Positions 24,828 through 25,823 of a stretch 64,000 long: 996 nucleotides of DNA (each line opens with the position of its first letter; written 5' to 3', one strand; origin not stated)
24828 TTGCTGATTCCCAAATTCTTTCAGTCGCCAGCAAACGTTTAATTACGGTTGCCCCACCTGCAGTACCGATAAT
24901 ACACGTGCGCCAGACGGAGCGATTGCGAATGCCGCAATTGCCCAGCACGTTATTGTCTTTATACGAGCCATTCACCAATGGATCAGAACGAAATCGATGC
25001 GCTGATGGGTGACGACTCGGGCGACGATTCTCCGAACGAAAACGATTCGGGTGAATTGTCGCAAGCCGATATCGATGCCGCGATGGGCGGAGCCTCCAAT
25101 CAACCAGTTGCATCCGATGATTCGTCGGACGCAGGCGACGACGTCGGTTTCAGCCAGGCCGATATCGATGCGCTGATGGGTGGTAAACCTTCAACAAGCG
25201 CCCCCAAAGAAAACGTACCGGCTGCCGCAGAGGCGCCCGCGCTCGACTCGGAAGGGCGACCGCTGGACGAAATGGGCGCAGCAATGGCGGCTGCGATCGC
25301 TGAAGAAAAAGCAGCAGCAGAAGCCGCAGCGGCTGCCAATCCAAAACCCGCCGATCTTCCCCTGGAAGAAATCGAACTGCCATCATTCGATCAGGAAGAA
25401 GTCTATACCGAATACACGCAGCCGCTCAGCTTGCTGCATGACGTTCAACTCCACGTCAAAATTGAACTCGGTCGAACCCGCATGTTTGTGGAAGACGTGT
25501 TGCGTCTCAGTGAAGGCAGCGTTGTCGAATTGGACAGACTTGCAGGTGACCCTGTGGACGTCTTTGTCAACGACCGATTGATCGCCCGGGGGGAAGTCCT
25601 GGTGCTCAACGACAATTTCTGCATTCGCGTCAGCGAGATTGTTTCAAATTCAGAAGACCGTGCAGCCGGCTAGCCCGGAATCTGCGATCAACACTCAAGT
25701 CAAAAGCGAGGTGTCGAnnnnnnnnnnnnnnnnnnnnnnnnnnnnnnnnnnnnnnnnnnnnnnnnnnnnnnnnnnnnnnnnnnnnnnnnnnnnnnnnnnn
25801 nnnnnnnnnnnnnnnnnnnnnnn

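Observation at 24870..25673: fliM is missing from its canonical slot and FliN carries three tandem CheY-binding-type motifs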

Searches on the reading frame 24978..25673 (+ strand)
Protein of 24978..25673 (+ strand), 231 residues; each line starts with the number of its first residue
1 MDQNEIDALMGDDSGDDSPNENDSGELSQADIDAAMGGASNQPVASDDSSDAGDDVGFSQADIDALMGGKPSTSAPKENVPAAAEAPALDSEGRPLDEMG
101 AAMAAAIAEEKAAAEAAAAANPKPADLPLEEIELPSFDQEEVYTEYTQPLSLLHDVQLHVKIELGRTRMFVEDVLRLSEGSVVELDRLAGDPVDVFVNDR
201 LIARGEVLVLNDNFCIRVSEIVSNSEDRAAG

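Call 4: search_protein_families(library=pfam, proteins=[window:24978-25673:+], max_evalue=0.01)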
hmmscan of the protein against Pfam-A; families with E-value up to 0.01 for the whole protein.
window:24978-25673:+ (231 aa): 1 family
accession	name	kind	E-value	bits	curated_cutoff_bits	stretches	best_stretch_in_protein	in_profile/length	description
PF01052.25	FliMN_C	-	7e-24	84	23.8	1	152-222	2-72/73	Type III flagellar switch regulator (C-ring) FliN C-term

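Call 6: find_homologous_proteins(query=window:24978-25673:+)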
Query window:24978-25673:+ (231 aa): 7448 proteins with E <= 0.001 among 8000 candidates; the best 120 are listed.
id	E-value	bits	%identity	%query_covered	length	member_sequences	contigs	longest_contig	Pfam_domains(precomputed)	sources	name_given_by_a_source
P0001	1.2e-138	478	100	100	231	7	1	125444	PF01052.26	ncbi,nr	ncbi:MAG TPA: flagellar motor switch protein FliN [Phycisphaerae bacterium]|nr:flagellar motor switc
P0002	1.5e-123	429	91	100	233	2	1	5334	PF01052.26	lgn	-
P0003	2.1e-108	379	82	100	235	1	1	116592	PF01052.26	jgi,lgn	jgi:flagellar motor switch protein FliN/FliY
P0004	4.3e-108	378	82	100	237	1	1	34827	PF01052.26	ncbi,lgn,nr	ncbi:MAG: hypothetical protein DHS20C16_18930 [Phycisphaerae bacterium]|nr:MAG: hypothetical protein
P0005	5.0e-105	368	80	100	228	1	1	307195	PF01052.26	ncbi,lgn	-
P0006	4.9e-104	365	79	100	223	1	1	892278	PF01052.26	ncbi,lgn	-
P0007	7.6e-95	335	73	100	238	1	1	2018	PF01052.26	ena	-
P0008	2.1e-82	295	68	100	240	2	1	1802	PF01052.26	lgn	-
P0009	3.3e-79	284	53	98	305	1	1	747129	PF01052.26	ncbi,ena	-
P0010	7.0e-79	283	52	98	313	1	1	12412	PF01052.26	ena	-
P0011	6.5e-73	263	99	56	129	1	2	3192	PF01052.26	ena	-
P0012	3.4e-68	248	58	100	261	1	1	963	PF01052.26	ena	-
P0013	7.9e-68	247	55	100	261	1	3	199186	PF01052.26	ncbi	-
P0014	2.1e-67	245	60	99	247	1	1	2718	PF01052.26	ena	-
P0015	1.1e-65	240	58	98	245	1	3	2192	PF01052.26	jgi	jgi:flagellar motor switch protein FliN/FliY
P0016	1.3e-63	233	54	100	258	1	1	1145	PF01052.26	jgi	jgi:flagellar motor switch protein FliN/FliY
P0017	1.1e-61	227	85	48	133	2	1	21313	PF01052.26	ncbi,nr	ncbi:MAG: flagellar motor switch protein FliN [Planctomycetes bacterium]|nr:flagellar motor switch p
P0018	8.0e-59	217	58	100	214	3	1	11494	PF01052.26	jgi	-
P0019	8.9e-58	214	57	89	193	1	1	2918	PF01052.26,PF28396.1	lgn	-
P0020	3.7e-57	212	51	100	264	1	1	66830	PF01052.26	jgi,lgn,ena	-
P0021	6.7e-57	211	56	89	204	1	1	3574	PF01052.26,PF28396.1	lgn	-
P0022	2.1e-56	210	72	43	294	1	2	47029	PF01052.26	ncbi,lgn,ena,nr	ncbi:MAG: flagellar motor switch protein FliN [Phycisphaerae bacterium]|nr:flagellar motor switch pr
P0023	6.6e-56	208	52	100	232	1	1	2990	PF01052.26,PF28396.1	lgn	-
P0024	1.0e-54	204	50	100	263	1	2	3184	PF01052.26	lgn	-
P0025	1.0e-54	204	54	93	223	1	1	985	PF01052.26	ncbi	-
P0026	2.0e-54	203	53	99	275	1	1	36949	PF01052.26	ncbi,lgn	-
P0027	2.3e-53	200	76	43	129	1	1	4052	PF01052.26,PF28396.1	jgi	jgi:flagellar motor switch protein FliN/FliY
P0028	3.4e-53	199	56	88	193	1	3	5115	PF01052.26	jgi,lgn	jgi:flagellar motor switch protein FliN/FliY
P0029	8.3e-53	198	52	93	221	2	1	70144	PF01052.26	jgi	-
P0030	1.1e-52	197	50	99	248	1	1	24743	PF01052.26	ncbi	-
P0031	1.5e-52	197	53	89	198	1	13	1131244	PF01052.26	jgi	jgi:flagellar motor switch protein FliN/FliY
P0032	2.0e-52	197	52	93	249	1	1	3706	PF01052.26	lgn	-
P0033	2.8e-52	196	54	92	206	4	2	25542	PF01052.26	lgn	-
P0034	9.7e-52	194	55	96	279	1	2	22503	PF01052.26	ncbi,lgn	ncbi:MAG: flagellar motor switch protein FliN [Phycisphaerae bacterium]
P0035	1.0e-51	194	58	75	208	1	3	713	PF01052.26,PF28396.1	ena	-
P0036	2.9e-51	193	53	90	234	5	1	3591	PF01052.26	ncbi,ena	-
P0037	5.0e-51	192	55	87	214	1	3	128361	PF01052.26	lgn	-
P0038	5.7e-51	192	51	89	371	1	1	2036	PF01052.26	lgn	-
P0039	6.8e-51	192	53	92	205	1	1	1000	PF01052.26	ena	-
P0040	9.8e-51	191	52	96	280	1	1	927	PF01052.26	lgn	-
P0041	2.3e-50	190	59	75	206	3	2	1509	PF01052.26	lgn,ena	-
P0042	2.8e-50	190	60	74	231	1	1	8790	PF01052.26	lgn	-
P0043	4.7e-50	189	56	90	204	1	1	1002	PF01052.26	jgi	jgi:flagellar motor switch protein FliN/FliY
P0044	6.5e-50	188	43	100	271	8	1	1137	PF01052.26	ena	-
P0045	9.0e-50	188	47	99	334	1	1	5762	PF01052.26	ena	-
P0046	1.3e-49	187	47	88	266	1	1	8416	PF01052.26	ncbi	-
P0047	1.9e-49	187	49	98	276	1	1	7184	PF01052.26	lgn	-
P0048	2.0e-49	187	45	99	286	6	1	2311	PF01052.26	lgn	-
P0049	2.7e-49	186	49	100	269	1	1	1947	PF01052.26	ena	-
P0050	2.7e-49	186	63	61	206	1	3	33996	PF01052.26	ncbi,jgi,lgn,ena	-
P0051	3.9e-49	186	53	87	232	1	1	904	PF01052.26,PF28396.1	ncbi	-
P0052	5.4e-49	185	52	95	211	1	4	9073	PF01052.26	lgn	-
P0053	7.1e-49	185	58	75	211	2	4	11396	PF01052.26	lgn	-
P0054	7.3e-49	185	60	65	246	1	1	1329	PF01052.26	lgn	-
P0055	8.3e-49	185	51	92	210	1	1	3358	PF01052.26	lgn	-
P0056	8.7e-49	185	55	87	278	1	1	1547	PF01052.26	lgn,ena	-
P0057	8.8e-49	185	58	74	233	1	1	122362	PF01052.26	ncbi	-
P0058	1.0e-48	184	68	59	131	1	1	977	PF01052.26,PF28396.1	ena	-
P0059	1.1e-48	184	54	90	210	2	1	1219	PF01052.26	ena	-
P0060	1.2e-48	184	49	98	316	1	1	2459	PF01052.26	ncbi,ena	-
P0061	1.7e-48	184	54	88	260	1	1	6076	PF01052.26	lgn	-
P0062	1.8e-48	184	47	99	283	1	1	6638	PF01052.26,PF28396.1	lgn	-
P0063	1.9e-48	184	54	86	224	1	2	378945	PF01052.26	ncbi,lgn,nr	ncbi:MAG: hypothetical protein HJJLKODD_01837 [Phycisphaerae bacterium]|nr:hypothetical protein [Phy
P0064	2.0e-48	183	48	98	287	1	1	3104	PF01052.26,PF28396.1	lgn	-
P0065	2.2e-48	183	51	89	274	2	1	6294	PF01052.26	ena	-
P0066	2.3e-48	183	49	99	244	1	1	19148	PF01052.26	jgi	jgi:flagellar motor switch protein FliN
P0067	2.3e-48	183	46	98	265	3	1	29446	PF01052.26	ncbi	ncbi:MAG: flagellar motor switch protein FliN [Phycisphaerae bacterium]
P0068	2.4e-48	183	50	94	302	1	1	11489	PF01052.26,PF28396.1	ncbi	-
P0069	2.5e-48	183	52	61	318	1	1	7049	PF01052.26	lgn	-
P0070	2.8e-48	183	49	87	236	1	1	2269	PF01052.26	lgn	-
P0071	2.9e-48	183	48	94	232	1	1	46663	PF01052.26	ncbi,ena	-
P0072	3.0e-48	183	50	100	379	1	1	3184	PF01052.26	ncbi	-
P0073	3.1e-48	183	58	77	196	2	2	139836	PF01052.26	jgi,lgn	-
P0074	3.4e-48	183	48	100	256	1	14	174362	PF01052.26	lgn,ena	-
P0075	3.9e-48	182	52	88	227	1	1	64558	PF01052.26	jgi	-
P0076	4.2e-48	182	46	88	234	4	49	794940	PF01052.26,PF28396.1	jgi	jgi:flagellar motor switch protein FliN/FliY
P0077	6.9e-48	182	54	74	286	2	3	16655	PF01052.26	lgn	-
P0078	7.0e-48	182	48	90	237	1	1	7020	PF01052.26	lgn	-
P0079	7.9e-48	182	44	100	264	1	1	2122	PF01052.26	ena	-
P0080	1.1e-47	181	47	100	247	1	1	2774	PF01052.26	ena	-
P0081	1.9e-47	180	53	89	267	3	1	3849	PF01052.26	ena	-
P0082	1.9e-47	180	51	86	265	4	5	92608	PF01052.26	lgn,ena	-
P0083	1.9e-47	180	53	89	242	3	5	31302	PF01052.26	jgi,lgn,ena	-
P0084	2.2e-47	180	48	88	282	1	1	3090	PF01052.26,PF28396.1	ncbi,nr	ncbi:MAG: flagellar motor switch protein FliN [Planctomycetes bacterium]|nr:flagellar motor switch p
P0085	2.5e-47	180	47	86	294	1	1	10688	PF01052.26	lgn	-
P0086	2.5e-47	180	48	98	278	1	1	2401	PF01052.26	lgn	-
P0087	5.3e-47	179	73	46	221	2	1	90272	PF01052.26,PF28396.1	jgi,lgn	-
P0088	7.1e-47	178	50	90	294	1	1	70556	PF01052.26,PF28396.1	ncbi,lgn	-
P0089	7.9e-47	178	52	95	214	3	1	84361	PF01052.26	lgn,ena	-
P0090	1.0e-46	178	49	94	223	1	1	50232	PF01052.26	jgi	jgi:flagellar motor switch protein FliN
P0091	1.1e-46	178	47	92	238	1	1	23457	PF01052.26,PF28396.1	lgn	-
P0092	1.3e-46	178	55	76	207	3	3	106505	PF01052.26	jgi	-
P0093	1.4e-46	177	47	99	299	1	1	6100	PF01052.26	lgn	-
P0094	2.1e-46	177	52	89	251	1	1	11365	PF01052.26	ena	-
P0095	2.1e-46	177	57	87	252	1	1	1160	PF01052.26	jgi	jgi:flagellar motor switch protein FliN/FliY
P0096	2.4e-46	177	73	35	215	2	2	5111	PF01052.26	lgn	-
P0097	2.5e-46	177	50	96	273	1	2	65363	PF01052.26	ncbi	-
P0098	2.7e-46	177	43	97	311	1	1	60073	PF01052.26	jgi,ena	-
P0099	3.2e-46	176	48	100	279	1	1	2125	PF01052.26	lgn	-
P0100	3.2e-46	176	52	92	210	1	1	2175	PF01052.26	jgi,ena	-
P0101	4.2e-46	176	55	80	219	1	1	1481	PF01052.26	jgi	-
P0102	4.7e-46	176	45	90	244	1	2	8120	PF01052.26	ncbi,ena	-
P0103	6.2e-46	175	48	89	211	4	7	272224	PF01052.26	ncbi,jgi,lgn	-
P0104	6.3e-46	175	64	59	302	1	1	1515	PF01052.26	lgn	-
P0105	6.8e-46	175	48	97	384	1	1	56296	PF01052.26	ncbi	-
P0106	7.0e-46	175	50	87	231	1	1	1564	PF01052.26,PF28396.1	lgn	-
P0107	7.5e-46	175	48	90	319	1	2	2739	PF01052.26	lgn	-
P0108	8.4e-46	175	56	85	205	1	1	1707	PF01052.26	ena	-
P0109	8.9e-46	175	48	89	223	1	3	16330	PF01052.26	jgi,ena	-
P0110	9.5e-46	175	48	99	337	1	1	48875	PF01052.26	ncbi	-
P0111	1.1e-45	174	48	94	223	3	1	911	PF01052.26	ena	-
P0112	1.3e-45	174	51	92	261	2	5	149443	PF01052.26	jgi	-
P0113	1.9e-45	174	-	-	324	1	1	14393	PF01052.26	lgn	-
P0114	2.4e-45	173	51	74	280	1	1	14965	PF01052.26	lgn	-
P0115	2.4e-45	173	46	100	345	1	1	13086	PF01052.26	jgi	jgi:flagellar motor switch protein FliN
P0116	2.4e-45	173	48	93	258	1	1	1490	PF01052.26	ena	-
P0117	2.9e-45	173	44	100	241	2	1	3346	PF01052.26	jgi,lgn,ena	-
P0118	3.0e-45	173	56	72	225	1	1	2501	PF01052.26,PF28396.1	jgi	jgi:flagellar motor switch protein FliN/FliY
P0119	3.0e-45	173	49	100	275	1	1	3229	PF01052.26,PF28396.1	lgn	-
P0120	3.1e-45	173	52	88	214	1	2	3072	PF01052.26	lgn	-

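Call 7: search_protein_families(library=ncbifam, proteins=[window:24978-25673:+], max_evalue=0.01)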
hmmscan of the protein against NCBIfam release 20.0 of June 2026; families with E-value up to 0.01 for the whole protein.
window:24978-25673:+ (231 aa): 12 families
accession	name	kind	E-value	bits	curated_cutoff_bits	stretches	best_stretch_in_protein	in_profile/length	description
NF005995.1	PRK08119.1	equivalog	1.5e-34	120.1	218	1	57-226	213-374/376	flagellar motor switch phosphatase FliY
TIGR02480.1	fliN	equivalog_domain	2.2e-31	107.6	84.05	1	151-224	3-76/77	flagellar motor switch protein FliN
NF006272.1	PRK08432.1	equivalog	1.9e-22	80.1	219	1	142-226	184-268/274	flagellar motor switch protein FliY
NF006273.1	PRK08433.1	equivalog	6.1e-19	68.2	114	1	143-223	8-88/100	flagellar motor switch protein FliN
NF005275.1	PRK06782.1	equivalog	4.5e-18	65.3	681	1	106-222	404-516/516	flagellar motor switch protein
TIGR02551.1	SpaO_YscQ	equivalog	5.5e-12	46.2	100.8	1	117-220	227-299/300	type III secretion system cytoplasmic ring protein SctQ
NF005276.0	PRK06788.1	equivalog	3.3e-11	43.3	98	1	150-225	28-103/119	flagellar motor switch protein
TIGR01397.1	fliM_switch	equivalog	9.3e-07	28.3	219.6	1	153-220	250-317/320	flagellar motor switch protein FliM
NF006018.0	PRK08158.1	equivalog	9.2e-06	24.9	223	1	126-227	200-301/303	YscQ/HrcQ family type III secretion apparatus protein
NF005277.0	PRK06789.1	equivalog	1.1e-05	25.4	81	1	152-220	3-71/74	flagellar motor switch protein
NF004605.0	PRK05933.1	equivalog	1.1e-05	24.6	536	1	158-221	308-372/372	type III secretion system protein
NF005956.0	PRK08035.1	equivalog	2.5e-05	23.7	230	1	152-219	247-314/323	YscQ/HrcQ family type III secretion apparatus protein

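Call 9: search_protein_families(library=pfam, proteins=[P0019, P0021, P0076], max_evalue=10)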
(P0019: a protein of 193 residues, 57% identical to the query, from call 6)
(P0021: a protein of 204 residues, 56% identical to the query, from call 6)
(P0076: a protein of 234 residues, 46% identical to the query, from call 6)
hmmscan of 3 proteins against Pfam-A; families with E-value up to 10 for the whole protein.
P0019 (193 aa): 2 families
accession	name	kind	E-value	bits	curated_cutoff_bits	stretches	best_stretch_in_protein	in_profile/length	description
PF01052.25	FliMN_C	-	6.6e-25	87.3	23.8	1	114-184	2-72/73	Type III flagellar switch regulator (C-ring) FliN C-term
PF02541.22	Ppx-GppA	-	0.15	11.9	27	1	105-184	195-272/285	Ppx/GppA phosphatase family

P0021 (204 aa): 5 families
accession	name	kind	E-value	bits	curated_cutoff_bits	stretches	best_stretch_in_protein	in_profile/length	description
PF01052.25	FliMN_C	-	2.3e-24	85.6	23.8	1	125-195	2-72/73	Type III flagellar switch regulator (C-ring) FliN C-term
PF15177.11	IL28A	-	0.29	11.4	27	1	84-134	49-99/157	Interleukin-28A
PF16072.10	DUF4813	-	0.9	9.5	27.6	1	9-108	140-240/291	Domain of unknown function (DUF4813)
PF04277.18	OAD_gamma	-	3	9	27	1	48-87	40-75/76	Oxaloacetate decarboxylase, gamma chain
PF11636.13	Troponin-I_N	-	8.8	6.9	26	1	44-61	2-19/32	Troponin I residues 1-32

P0076 (234 aa): 1 family
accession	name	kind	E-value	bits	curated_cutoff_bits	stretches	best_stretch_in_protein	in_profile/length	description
PF01052.25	FliMN_C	-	1.7e-23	82.7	23.8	1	155-225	2-72/73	Type III flagellar switch regulator (C-ring) FliN C-term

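Call 16: find_encoding_contigs(protein=P0006, flank=10000, max_places=3)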
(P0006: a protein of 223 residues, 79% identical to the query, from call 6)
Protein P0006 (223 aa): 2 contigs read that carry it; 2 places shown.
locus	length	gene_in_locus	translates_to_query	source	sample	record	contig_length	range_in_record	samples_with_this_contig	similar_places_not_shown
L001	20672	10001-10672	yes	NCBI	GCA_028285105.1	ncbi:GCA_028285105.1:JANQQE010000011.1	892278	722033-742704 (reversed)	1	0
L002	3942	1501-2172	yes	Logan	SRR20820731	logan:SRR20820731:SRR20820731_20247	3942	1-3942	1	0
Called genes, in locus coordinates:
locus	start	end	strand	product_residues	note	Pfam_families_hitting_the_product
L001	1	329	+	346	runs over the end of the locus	PF03448:MgtE_N (faint), PF14842:FliG_N, PF14841:FliG_M, PF01706:FliG_C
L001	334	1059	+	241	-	PF02108:FliH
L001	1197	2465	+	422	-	PF00006:ATP-synt_ab, PF18269:T3SS_ATPase_C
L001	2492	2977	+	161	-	PF02050:FliJ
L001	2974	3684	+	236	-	-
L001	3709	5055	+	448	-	PF02120:Flg_hook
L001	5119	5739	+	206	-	PF03963:FlgD, PF13861:FLgD_tudor (faint)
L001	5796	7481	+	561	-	PF22692:LlgE_F_G_D1, PF07559:FlgE_D2, PF06429:Flg_bbr_C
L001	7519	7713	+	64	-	PF06289:FlbD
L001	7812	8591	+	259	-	PF01618:MotA_ExbB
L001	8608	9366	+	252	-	PF13677:MotB_plug, PF00691:OmpA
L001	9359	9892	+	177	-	-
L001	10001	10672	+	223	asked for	PF01052:FliMN_C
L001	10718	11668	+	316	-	PF04347:FliO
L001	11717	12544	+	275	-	PF00813:FliP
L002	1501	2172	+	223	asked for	PF01052:FliMN_C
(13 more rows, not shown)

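Call 17: find_encoding_contigs(protein=P0076, flank=10000, max_places=2)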
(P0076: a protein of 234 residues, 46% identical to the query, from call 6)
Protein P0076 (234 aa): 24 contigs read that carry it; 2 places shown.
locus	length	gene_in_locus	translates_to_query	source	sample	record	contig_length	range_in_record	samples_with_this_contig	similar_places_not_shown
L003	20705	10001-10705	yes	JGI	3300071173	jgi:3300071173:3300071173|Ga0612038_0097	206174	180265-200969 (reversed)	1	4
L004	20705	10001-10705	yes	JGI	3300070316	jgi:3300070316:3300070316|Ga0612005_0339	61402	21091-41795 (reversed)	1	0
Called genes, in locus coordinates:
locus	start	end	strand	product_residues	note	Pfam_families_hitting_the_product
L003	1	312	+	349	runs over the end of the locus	PF03448:MgtE_N (faint), PF14842:FliG_N, PF14841:FliG_M, PF01706:FliG_C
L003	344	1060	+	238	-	PF06188:HrpE (faint), PF02108:FliH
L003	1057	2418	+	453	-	PF00006:ATP-synt_ab, PF18269:T3SS_ATPase_C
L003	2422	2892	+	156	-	PF02050:FliJ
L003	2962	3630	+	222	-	-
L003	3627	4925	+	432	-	PF02120:Flg_hook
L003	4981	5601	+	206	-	PF03963:FlgD, PF13861:FLgD_tudor (weak)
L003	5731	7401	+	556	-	PF22692:LlgE_F_G_D1, PF07559:FlgE_D2, PF06429:Flg_bbr_C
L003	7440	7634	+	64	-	PF06289:FlbD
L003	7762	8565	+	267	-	PF01618:MotA_ExbB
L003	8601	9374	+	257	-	PF13677:MotB_plug, PF00691:OmpA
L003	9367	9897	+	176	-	-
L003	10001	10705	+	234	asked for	PF28396:SepQ_C (weak), PF01052:FliMN_C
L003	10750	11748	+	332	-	PF04347:FliO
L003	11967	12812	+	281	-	PF00813:FliP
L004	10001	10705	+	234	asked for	PF28396:SepQ_C (weak), PF01052:FliMN_C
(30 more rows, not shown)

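Call 18: find_encoding_contigs(protein=P0072, flank=10000, max_places=2)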
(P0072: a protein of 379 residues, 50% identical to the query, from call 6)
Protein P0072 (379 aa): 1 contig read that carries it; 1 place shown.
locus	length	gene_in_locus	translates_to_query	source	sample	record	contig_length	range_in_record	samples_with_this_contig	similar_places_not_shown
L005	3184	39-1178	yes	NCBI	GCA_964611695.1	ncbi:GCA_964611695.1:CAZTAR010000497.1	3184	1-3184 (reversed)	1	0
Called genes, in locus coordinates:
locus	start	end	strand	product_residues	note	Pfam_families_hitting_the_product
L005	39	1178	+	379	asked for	PF01052:FliMN_C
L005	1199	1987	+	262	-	PF04347:FliO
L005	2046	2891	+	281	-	PF00813:FliP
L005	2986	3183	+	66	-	?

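Call 22: find_related_loci(query=A1, collection=genome_contigs, flank=10000)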
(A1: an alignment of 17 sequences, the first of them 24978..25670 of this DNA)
Query A1 (231 aa) in genome_contigs; peptide patterns used: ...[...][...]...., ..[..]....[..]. (x = any residue, [..] = any of these).
600 stretches matched a pattern (row limit reached: there are more); 480 encode a relative of the query (tblastn E <= 1e-3); the best 80 are kept; 80 distinct loci.
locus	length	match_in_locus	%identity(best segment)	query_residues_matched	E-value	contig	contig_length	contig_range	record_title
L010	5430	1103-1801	90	1-231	2e-117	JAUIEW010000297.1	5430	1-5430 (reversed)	MAG: Phycisphaerae bacterium isolate 8_bin.52 NODE_13028_length_5430_cov_0.934942, whole genome shotgun sequence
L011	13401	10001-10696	50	1-228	2e-56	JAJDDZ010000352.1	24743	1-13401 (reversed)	MAG: Phycisphaerae bacterium isolate OFTM286 OFTM286_351, whole genome shotgun sequence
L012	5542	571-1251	46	1-228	3e-52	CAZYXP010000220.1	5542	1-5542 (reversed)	MAG TPA_asm: uncultured Phycisphaeraceae bacterium isolate binchicken_co275_130 genome assembly, contig: NODE_27197_leng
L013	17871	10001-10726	48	1-227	5e-50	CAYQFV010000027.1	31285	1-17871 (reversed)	MAG TPA_asm: uncultured Phycisphaeraceae bacterium isolate binchicken_co253_191 genome assembly, contig: NODE_606_length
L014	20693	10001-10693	51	9-228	3e-50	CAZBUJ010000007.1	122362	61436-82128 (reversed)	MAG TPA_asm: uncultured Phycisphaeraceae bacterium isolate SRP323688_co1_260 genome assembly, contig: NODE_295_length_12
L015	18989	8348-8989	45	27-223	2e-45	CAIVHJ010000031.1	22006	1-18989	MAG: uncultured Phycisphaerales bacterium isolate AlinenSediments_bin-0346 genome assembly, contig: bin-0346:031/467, wh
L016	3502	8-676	47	6-228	1e-44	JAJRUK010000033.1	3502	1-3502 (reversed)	MAG: Planctomycetota bacterium isolate Dive96_bin10.178 k141_591302, whole genome shotgun sequence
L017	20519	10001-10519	58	54-227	3e-44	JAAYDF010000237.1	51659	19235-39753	MAG: Phycisphaerae bacterium isolate AS06rmzACSIP_537 417748_AS06, whole genome shotgun sequence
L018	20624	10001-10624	48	40-231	7e-44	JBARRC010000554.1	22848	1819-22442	MAG: Phycisphaerae bacterium isolate MFD13433_ilm_asm_bin31 k127_154020, whole genome shotgun sequence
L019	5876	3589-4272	47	12-228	2e-43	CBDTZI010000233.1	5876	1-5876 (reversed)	MAG TPA_asm: uncultured bacterium isolate ERR2431947_binner23_Refined_49 genome assembly, contig: ERZ24794554.7791, whol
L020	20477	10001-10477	50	58-230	8e-42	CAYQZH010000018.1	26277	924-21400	MAG TPA_asm: uncultured Phycisphaera sp. isolate SRP119689_co1_320 genome assembly, contig: NODE_2326_length_26277_cov_7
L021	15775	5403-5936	55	50-223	4e-42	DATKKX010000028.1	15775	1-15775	MAG TPA_asm: Phycisphaerae bacterium isolate SMAG_U14669 k141_4416268, whole genome shotgun sequence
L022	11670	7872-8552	48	1-226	2e-42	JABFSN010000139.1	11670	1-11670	MAG: Phycisphaerales bacterium isolate WB-IL-13 seq_2744, whole genome shotgun sequence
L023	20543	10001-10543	50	25-225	6e-42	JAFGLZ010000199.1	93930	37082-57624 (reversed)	MAG: Phycisphaerae bacterium isolate Zod_Metabat.429 k87_9465153, whole genome shotgun sequence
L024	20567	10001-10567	56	49-223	5e-41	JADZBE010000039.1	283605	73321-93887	MAG: Phycisphaerales bacterium isolate SJ659 c_000001630161, whole genome shotgun sequence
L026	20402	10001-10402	58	97-229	9e-41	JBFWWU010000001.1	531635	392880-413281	MAG: Phycisphaerales bacterium isolate CA_2019_TPBS_124 NODE_94_length_531635_cov_7.884352_TPBS, whole genome shotgun se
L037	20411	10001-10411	57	95-230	4e-39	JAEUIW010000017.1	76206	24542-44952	MAG: Phycisphaerae bacterium isolate new MAG-53 NODE_17_length_76206_cov_8.339555, whole genome shotgun sequence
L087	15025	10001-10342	57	108-225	2e-36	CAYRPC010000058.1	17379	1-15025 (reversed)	MAG TPA_asm: uncultured Phycisphaeraceae bacterium isolate SRP128246_co1_535 genome assembly, contig: NODE_7076_length_1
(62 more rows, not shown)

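Call 36: search_protein_families(library=pfam, proteins=[L026:6035-7576:+, L026:7601-9667:+, L037:7410-8102:+, L037:8154-8948:+, L037:8981-9655:+, L087:6287-9172:+], max_evalue=0.01)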
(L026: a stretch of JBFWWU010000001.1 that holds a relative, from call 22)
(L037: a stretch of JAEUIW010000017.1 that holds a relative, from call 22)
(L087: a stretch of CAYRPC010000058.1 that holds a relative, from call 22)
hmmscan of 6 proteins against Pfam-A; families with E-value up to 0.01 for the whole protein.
L026:6035-7576:+ (513 aa): 3 families
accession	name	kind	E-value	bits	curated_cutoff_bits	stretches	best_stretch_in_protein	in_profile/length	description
PF00113.28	Enolase_C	-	2.4e-119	398.5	21.5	1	212-509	2-290/296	Enolase, C-terminal TIM barrel domain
PF03952.21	Enolase_N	-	2.2e-59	199.8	35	1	76-206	1-131/131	Enolase, N-terminal domain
PF13378.12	MR_MLE_C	-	0.0006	20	29.4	1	361-472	63-172/219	Enolase C-terminal domain-like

L026:7601-9667:+ (688 aa): 1 family
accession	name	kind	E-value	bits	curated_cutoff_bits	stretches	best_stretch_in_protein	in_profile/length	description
PF02517.21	Rce1-like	-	4.5e-13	49.7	22.4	1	577-676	2-92/93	Type II CAAX prenyl endopeptidase Rce1-like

L037:7410-8102:+ (230 aa): 1 family
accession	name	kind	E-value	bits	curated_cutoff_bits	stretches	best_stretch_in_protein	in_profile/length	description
PF07589.16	PEP-CTERM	-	0.00045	20.6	20.7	1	206-228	1-24/24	PEP-CTERM motif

L037:8154-8948:+ (264 aa): 1 family
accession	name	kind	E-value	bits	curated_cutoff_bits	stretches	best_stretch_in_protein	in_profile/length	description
PF07589.16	PEP-CTERM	-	0.0044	17.5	20.7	1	241-264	1-24/24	PEP-CTERM motif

L037:8981-9655:+ (224 aa): 0 families

L087:6287-9172:+ (961 aa): 3 families
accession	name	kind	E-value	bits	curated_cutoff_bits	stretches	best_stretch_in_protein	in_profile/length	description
PF01433.26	Peptidase_M1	-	1.9e-45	155.6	27.7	1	375-585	5-218/218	Peptidase family M1 domain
PF13646.12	HEAT_2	-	6.7e-09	36.3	27.7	1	874-946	14-78/88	HEAT repeats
PF17900.6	Peptidase_M1_N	-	1e-06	29.4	25.8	1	159-285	28-164/186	Peptidase M1 N-terminal domain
